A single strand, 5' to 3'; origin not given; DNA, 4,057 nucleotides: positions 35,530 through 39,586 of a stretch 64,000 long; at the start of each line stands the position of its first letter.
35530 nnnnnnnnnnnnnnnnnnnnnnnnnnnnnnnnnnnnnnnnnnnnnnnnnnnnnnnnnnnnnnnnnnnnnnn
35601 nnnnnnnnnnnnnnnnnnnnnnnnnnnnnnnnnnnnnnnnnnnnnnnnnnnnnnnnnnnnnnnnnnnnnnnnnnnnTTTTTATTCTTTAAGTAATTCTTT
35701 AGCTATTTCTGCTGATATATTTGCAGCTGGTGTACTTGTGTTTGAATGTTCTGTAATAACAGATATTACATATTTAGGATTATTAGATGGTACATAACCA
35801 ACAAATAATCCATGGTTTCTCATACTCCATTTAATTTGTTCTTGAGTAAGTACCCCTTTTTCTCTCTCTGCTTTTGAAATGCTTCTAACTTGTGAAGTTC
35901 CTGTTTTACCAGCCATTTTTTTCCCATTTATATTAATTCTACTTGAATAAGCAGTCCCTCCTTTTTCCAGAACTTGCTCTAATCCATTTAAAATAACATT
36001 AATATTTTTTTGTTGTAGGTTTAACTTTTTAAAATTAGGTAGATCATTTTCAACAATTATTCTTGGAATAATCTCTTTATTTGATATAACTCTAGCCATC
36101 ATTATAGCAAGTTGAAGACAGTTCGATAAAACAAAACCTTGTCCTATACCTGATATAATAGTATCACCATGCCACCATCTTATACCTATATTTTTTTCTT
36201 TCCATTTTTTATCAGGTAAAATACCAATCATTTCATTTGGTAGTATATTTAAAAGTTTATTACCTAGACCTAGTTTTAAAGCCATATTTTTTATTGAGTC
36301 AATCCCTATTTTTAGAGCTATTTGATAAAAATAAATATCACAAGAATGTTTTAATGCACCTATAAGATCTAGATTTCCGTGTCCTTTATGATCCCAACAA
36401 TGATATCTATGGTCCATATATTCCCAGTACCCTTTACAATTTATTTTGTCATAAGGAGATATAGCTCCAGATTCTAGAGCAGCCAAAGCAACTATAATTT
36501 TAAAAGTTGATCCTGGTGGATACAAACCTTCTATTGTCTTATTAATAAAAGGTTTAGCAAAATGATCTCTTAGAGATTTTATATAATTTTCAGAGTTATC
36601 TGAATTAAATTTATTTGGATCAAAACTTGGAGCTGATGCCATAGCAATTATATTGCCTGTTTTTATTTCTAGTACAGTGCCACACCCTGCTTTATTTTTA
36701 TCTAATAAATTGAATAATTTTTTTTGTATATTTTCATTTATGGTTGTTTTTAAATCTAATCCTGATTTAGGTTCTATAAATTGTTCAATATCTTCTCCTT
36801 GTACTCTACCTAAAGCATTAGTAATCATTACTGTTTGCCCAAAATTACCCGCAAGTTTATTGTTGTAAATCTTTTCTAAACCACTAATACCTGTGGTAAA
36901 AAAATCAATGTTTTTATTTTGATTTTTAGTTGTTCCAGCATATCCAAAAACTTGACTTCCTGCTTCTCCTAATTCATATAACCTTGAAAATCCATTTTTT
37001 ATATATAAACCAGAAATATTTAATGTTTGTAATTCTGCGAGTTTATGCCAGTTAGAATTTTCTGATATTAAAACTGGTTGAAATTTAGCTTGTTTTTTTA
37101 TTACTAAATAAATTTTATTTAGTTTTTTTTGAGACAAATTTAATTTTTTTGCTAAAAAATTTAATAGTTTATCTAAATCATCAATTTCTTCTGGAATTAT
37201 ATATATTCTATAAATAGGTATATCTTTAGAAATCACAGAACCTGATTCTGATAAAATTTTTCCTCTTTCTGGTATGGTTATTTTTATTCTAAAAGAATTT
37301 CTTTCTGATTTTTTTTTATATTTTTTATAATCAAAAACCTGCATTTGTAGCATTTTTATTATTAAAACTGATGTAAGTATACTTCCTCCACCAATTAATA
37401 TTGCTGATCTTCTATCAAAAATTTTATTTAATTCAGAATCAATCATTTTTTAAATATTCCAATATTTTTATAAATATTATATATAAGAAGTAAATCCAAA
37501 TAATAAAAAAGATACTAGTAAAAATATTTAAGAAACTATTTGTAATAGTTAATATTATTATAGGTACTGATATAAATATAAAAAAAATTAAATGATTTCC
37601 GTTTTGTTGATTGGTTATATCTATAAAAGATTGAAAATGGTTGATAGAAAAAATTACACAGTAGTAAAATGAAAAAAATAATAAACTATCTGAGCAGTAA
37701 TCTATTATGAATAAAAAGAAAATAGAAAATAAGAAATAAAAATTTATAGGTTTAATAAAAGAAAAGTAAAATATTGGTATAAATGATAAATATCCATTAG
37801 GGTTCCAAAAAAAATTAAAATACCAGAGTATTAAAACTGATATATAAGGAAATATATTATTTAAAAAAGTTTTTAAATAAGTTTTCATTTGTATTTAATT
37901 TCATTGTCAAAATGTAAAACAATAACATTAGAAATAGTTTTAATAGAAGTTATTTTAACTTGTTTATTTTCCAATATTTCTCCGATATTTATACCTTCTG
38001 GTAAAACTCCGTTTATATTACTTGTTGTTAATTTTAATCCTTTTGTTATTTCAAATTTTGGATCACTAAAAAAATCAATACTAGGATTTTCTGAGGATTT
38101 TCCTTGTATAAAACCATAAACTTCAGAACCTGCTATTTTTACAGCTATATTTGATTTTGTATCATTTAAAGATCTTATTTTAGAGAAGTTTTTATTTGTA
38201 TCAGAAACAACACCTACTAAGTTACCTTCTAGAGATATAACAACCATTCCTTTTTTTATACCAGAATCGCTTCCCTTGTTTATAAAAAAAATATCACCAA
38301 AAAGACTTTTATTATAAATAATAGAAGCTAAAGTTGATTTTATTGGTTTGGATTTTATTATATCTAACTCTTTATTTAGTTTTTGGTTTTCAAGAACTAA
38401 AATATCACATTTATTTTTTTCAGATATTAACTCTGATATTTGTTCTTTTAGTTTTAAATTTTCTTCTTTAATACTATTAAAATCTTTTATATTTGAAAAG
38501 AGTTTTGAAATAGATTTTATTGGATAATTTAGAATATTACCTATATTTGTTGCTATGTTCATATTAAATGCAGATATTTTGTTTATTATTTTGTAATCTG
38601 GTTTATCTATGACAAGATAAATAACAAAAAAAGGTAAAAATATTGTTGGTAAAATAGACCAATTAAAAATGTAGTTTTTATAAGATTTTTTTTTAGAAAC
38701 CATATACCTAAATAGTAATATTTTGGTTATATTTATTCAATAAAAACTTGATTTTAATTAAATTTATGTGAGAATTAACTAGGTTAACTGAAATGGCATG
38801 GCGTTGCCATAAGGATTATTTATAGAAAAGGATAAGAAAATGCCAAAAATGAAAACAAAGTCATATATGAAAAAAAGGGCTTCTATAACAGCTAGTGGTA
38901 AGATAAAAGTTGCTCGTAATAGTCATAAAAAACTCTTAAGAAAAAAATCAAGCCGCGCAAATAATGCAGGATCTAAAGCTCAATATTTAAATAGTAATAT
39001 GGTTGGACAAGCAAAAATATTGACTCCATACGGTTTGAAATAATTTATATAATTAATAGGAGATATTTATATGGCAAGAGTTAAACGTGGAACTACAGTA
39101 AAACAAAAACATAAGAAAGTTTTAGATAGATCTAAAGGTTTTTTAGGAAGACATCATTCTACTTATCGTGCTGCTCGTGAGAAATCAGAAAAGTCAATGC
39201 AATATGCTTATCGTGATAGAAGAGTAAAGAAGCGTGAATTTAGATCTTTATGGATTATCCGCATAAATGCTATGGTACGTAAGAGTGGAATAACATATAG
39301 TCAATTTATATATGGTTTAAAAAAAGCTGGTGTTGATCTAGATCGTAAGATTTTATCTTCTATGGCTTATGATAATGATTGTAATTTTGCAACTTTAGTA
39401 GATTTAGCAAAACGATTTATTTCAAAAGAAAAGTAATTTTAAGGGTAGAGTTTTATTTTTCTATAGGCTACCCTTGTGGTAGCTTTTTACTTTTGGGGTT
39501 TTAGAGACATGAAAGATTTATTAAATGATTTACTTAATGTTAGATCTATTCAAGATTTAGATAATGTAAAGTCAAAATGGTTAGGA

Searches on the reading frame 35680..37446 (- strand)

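Call 47: search_protein_families(library=pfam, proteins=[window:35680-37446:-], max_evalue=0.001)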
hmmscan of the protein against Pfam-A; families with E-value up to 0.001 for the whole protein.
window:35680-37446:- (588 aa): 2 families
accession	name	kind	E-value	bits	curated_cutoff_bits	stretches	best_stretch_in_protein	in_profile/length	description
PF00905.27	Transpeptidase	-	1.1e-60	205.9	22.1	1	254-586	1-298/299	Penicillin binding protein transpeptidase domain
PF03717.20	PBP_dimer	-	2.1e-23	84.1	24.4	1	59-217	4-177/180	Penicillin-binding Protein dimerisation domain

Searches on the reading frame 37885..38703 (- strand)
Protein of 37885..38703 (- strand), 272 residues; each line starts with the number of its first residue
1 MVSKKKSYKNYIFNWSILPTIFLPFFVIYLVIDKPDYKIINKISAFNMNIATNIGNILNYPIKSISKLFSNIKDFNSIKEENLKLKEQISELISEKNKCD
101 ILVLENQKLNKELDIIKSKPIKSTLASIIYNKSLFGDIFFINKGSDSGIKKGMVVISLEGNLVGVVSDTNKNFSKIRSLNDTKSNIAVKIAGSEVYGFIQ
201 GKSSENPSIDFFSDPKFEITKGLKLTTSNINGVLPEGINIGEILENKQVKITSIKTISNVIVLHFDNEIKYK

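Call 93: search_protein_families(library=pfam, proteins=[window:37885-38703:-], max_evalue=0.001)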
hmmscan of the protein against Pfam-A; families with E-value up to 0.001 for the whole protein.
window:37885-38703:- (272 aa): 1 family
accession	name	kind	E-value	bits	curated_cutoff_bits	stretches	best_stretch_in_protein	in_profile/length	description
PF04085.20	MreC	-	1.1e-26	93.8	28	1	134-259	8-131/147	Rod shape-determining protein MreC, barrel core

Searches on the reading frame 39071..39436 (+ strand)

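Call 93: search_protein_families(library=pfam, proteins=[window:39071-39436:+], max_evalue=0.001)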
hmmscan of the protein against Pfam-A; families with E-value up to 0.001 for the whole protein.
window:39071-39436:+ (121 aa): 1 family
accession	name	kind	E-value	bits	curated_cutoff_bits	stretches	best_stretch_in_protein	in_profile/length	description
PF00453.23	Ribosomal_L20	-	7.6e-41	139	30.8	1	3-109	1-107/107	Ribosomal protein L20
